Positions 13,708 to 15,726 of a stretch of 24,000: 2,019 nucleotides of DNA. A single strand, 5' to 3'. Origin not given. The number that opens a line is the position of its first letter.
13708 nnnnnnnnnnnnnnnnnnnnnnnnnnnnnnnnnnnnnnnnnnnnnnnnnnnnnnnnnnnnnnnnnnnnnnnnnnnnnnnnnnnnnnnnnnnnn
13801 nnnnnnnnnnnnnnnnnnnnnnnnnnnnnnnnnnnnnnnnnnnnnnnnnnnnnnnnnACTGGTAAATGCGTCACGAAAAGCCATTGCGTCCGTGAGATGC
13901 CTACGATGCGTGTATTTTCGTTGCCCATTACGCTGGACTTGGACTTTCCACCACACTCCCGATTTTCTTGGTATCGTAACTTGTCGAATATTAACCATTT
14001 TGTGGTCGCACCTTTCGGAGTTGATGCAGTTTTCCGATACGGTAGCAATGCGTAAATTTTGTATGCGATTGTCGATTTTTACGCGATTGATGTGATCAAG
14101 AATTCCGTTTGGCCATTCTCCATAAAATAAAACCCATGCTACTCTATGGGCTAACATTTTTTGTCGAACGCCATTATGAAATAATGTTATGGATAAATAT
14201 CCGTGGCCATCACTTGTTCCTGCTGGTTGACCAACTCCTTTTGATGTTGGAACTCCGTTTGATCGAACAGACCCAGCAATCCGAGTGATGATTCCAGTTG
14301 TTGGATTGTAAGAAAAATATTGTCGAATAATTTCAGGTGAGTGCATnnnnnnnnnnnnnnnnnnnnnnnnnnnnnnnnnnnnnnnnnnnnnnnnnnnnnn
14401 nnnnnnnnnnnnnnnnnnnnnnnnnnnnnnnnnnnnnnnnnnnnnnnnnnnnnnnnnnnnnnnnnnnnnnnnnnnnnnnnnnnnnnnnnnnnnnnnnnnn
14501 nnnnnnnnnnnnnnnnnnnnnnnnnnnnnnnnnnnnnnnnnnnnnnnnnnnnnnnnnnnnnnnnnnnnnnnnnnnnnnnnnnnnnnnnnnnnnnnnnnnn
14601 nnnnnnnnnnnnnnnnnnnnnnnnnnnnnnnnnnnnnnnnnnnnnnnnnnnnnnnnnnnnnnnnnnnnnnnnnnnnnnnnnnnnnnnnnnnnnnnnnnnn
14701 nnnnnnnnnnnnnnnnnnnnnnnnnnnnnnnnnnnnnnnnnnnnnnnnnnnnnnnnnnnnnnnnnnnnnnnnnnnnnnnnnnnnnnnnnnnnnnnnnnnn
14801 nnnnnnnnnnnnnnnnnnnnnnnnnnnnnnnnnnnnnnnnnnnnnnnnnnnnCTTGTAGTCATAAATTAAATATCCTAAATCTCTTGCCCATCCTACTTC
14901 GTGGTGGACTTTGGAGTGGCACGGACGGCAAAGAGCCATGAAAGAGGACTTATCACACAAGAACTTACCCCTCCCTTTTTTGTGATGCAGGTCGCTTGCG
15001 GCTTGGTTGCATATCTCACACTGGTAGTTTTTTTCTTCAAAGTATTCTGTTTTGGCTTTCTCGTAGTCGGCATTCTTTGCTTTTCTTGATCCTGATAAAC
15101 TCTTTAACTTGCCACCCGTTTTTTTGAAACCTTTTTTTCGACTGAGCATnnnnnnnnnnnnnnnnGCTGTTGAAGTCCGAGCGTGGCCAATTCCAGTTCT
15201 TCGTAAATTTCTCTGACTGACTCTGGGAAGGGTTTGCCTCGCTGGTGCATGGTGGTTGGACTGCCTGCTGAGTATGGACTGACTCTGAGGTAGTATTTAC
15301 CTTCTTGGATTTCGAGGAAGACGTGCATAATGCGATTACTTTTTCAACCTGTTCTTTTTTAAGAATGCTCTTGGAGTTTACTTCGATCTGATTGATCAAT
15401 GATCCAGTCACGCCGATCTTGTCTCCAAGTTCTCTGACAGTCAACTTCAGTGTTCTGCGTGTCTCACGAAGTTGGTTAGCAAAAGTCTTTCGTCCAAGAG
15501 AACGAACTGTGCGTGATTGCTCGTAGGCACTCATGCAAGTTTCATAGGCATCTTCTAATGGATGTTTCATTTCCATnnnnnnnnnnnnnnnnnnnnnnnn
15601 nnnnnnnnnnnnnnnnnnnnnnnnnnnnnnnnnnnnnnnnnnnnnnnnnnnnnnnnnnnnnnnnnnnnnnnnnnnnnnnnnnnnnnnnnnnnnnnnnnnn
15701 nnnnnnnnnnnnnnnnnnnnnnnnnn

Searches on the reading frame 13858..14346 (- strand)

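Call 10: search_protein_families(library=phrogs, proteins=[window:13858-14346:-], max_evalue=0.001)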
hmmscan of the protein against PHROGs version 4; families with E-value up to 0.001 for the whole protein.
window:13858-14346:- (163 aa): 11 families
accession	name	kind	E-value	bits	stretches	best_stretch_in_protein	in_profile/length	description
phrog_99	-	DNA, RNA and nucleotide metabolism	3.2e-36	126.8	1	3-146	110-239/383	HNH endonuclease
phrog_4578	-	DNA, RNA and nucleotide metabolism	9.7e-16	58.9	1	67-160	15-109/130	HNH endonuclease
phrog_59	-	DNA, RNA and nucleotide metabolism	6.7e-13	49.8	1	41-108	171-233/423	HNH endonuclease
phrog_959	-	DNA, RNA and nucleotide metabolism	1.2e-10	42.2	1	45-120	39-116/138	HNH endonuclease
phrog_1492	-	DNA, RNA and nucleotide metabolism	1.7e-10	41.6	1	34-106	82-155/414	HNH endonuclease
phrog_36769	-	unknown function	1.3e-09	38.9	1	63-148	241-329/367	-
phrog_826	-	DNA, RNA and nucleotide metabolism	1.9e-07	31.9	1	58-112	104-160/281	HNH endonuclease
phrog_3593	-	DNA, RNA and nucleotide metabolism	1.2e-06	29.3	1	58-152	88-181/210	HNH endonuclease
phrog_30377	-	DNA, RNA and nucleotide metabolism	3.4e-06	28.1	1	65-112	11-57/82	HNH endonuclease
phrog_7545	-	DNA, RNA and nucleotide metabolism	0.00032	21.9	1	44-105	62-128/160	HNH endonuclease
phrog_1872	-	DNA, RNA and nucleotide metabolism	0.00082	20.3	0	44-85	46-84/166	endonuclease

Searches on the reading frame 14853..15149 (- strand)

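Call 10: search_protein_families(library=phrogs, proteins=[window:14853-15149:-], max_evalue=0.001)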
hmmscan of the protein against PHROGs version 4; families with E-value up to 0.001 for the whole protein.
window:14853-15149:- (99 aa): 11 families
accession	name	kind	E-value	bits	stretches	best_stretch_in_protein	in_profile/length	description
phrog_740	-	DNA, RNA and nucleotide metabolism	7e-08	32.8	1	32-95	29-98/332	HNH endonuclease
phrog_144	-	DNA, RNA and nucleotide metabolism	1.5e-06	29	1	24-86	67-137/175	HNH endonuclease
phrog_119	-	DNA, RNA and nucleotide metabolism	1.6e-06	28.2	1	21-85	183-258/443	HNH endonuclease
phrog_8048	-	DNA, RNA and nucleotide metabolism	3.1e-06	27.6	1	29-85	164-229/273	HNH endonuclease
phrog_589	-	DNA, RNA and nucleotide metabolism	1.6e-05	25.7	1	22-83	72-140/179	HNH endonuclease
phrog_333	-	DNA, RNA and nucleotide metabolism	4.4e-05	24.7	1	19-80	11-77/138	HNH endonuclease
phrog_5200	-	DNA, RNA and nucleotide metabolism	6.4e-05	23.9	1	25-83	24-86/154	HNH endonuclease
phrog_1588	-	unknown function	6.9e-05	23.7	1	23-88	17-89/132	-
phrog_1271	-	DNA, RNA and nucleotide metabolism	0.00053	20.5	1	21-87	250-321/361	HNH endonuclease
phrog_398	-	unknown function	0.00071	20.2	1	26-83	131-194/225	-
phrog_7108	-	unknown function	0.00086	20.5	1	11-65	41-97/146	-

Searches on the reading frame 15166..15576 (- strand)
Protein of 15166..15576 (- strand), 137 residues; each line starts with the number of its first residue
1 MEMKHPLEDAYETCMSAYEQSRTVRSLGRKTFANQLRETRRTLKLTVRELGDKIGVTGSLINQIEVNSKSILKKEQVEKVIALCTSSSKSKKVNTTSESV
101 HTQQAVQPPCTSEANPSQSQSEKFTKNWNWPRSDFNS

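Call 10: search_protein_families(library=phrogs, proteins=[window:15166-15576:-], max_evalue=0.001)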
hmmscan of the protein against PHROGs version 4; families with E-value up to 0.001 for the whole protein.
window:15166-15576:- (137 aa): 1 family
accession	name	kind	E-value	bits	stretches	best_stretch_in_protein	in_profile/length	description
phrog_8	-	transcription regulation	8.4e-06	26.4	1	28-80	73-124/346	transcriptional regulator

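Call 12: search_protein_families(library=pfam, proteins=[window:15166-15576:-], max_evalue=0.01)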
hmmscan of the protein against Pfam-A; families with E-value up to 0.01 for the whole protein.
window:15166-15576:- (137 aa): 3 families
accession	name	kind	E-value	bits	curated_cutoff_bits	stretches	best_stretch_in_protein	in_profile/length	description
PF12844.13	HTH_19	-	2.3e-05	24.6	30.2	1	35-79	3-46/64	Helix-turn-helix domain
PF13560.12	HTH_31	-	5.4e-05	23.8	27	1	32-84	2-54/64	Helix-turn-helix domain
PF01381.28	HTH_3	-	0.00012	22.5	23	1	36-80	1-44/55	Helix-turn-helix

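Call 104: search_protein_representatives(protein=window:15166-15576:-)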
Query: 137 residues. Proteins with E-value up to 0.001 (for the whole library): 22; up to 1e-10: 10; up to 1e-30: 3. The best 22 are listed.
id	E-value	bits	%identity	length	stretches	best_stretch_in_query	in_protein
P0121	1.0e-52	193.6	70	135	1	3-137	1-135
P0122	2.6e-33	131.0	65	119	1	3-101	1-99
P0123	2.3e-32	128.0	71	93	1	45-137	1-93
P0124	2.8e-29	118.0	52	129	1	4-120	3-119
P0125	8.2e-22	93.9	50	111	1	3-103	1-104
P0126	1.1e-20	90.3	52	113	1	2-90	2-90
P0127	8.9e-20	87.3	48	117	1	5-100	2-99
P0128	3.2e-19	85.6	61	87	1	39-115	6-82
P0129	2.2e-15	73.2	77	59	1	45-98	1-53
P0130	3.5e-13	66.1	42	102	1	3-91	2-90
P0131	6.7e-07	45.8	33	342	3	35-97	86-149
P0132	7.2e-06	42.5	38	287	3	31-67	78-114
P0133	1.4e-05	41.6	35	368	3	31-71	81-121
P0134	2.9e-05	40.5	31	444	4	34-77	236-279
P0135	1.0e-04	38.8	27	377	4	27-98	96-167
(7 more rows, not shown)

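Call 106: find_related_loci(query=P0130, collection=viral_contigs, flank=10000)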
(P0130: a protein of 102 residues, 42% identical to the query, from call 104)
Query P0130 (102 aa) in viral_contigs; peptide patterns used: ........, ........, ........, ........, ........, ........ (x = any residue, [..] = any of these).
8 stretches matched a pattern; 2 encode a relative of the query (tblastn E <= 1e-3); 2 distinct loci.
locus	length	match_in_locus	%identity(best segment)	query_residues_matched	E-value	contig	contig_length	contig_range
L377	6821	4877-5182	99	1-102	2e-67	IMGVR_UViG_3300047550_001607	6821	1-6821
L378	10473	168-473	91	1-102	3e-63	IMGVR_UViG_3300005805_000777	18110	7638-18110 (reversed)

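Call 111: find_related_loci(query=P0126, collection=viral_contigs, flank=10000)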
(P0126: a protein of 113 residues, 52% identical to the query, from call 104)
Query P0126 (113 aa) in viral_contigs; peptide patterns used: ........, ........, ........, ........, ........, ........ (x = any residue, [..] = any of these).
16 stretches matched a pattern; 7 encode a relative of the query (tblastn E <= 1e-3); 7 distinct loci.
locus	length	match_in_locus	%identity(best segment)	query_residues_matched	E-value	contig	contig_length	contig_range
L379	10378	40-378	99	1-113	3e-74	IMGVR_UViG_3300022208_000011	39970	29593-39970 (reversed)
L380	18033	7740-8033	68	1-98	4e-44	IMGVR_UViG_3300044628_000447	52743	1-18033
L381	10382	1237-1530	68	1-98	4e-44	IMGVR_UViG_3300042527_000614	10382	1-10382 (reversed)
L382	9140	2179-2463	67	1-96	1e-38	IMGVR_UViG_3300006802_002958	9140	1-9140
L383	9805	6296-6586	61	5-101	4e-34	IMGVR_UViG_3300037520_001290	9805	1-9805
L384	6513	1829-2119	61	5-101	4e-34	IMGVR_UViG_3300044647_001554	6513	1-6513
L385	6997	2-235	68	28-106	6e-30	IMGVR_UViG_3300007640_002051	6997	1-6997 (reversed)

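Call 112: find_related_loci(query=P0125, collection=viral_contigs, flank=10000)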
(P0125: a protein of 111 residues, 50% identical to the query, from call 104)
Query P0125 (111 aa) in viral_contigs; peptide patterns used: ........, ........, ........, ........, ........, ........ (x = any residue, [..] = any of these).
29 stretches matched a pattern; 2 encode a relative of the query (tblastn E <= 1e-3); 2 distinct loci.
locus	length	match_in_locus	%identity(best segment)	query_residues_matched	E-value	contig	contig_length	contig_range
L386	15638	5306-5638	96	1-111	8e-70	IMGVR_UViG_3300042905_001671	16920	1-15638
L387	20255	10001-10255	27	29-110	9e-5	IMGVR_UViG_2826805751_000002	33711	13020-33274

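Call 115: search_solved_structures(query=A3, max_evalue=1, show_alignments=2)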
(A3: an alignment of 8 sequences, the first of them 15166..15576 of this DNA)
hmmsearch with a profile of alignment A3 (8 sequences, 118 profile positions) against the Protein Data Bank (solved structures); distinct sequences matched with E-value up to 1: 23.
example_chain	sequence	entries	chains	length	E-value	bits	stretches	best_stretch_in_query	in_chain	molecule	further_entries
8tac_A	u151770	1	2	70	4.2e-05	26.7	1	29-67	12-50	DBP48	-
9sf2_A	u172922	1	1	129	0.00061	23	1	32-65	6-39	Transcriptional regulator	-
3qq6_A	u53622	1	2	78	0.053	16.7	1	29-83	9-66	HTH-type transcriptional regulator sinR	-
2r1j_L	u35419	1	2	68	0.055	16.6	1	29-67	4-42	Repressor protein C2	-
3jxb_C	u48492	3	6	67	0.064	16.4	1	30-67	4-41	Repressor protein C2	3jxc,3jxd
7yh2_A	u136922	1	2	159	0.069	16.3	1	40-98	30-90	TRAPPC3 from Thorarchaeota AB25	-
1adr_A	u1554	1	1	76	0.072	16.3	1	29-67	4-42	P22 C2 REPRESSOR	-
5tn0_A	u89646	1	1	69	0.087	16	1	32-84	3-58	HTH-type transcriptional regulator SinR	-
2b5a_A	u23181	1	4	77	0.11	15.7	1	28-70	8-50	C.BclI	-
1b0n_A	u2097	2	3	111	0.13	15.5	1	32-92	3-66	PROTEIN (SINR PROTEIN) | HTH-TYPE TRANSCRIPTIONAL REGULATOR SINR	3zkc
1sq8_A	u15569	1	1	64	0.15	15.2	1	32-65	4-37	dh434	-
1r63_A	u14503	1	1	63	0.27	14.4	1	33-65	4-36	REPRESSOR PROTEIN FROM BACTERIOPHAGE 434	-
1per_L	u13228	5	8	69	0.34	14.1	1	33-65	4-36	PROTEIN (434 REPRESSOR) | 434 REPRESSOR | REPRESSOR PROTEIN CI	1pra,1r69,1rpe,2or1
3fym_A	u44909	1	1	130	0.49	13.6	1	29-67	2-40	Putative uncharacterized protein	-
4m70_A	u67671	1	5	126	0.62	13.3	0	8-56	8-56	Rx protein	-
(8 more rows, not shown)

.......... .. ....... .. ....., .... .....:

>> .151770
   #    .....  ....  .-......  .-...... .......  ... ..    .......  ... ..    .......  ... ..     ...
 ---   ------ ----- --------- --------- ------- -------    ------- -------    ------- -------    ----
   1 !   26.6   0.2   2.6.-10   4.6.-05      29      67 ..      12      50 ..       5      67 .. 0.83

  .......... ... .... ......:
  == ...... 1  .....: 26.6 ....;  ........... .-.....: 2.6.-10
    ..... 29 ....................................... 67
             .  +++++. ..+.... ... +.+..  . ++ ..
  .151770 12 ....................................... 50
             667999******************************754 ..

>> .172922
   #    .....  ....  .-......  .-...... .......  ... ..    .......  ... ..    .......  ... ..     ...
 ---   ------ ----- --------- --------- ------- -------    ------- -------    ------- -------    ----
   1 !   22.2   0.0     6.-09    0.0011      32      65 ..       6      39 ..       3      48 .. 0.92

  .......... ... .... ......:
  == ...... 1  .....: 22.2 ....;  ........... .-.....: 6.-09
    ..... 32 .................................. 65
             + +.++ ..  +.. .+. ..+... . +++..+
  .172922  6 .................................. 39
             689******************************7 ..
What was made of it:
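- Closest known: Operators of 434, P22 C2 and lambda-type XRE/CI repressors. Same: The profile of the candidate protein matches these repressors (call 115).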
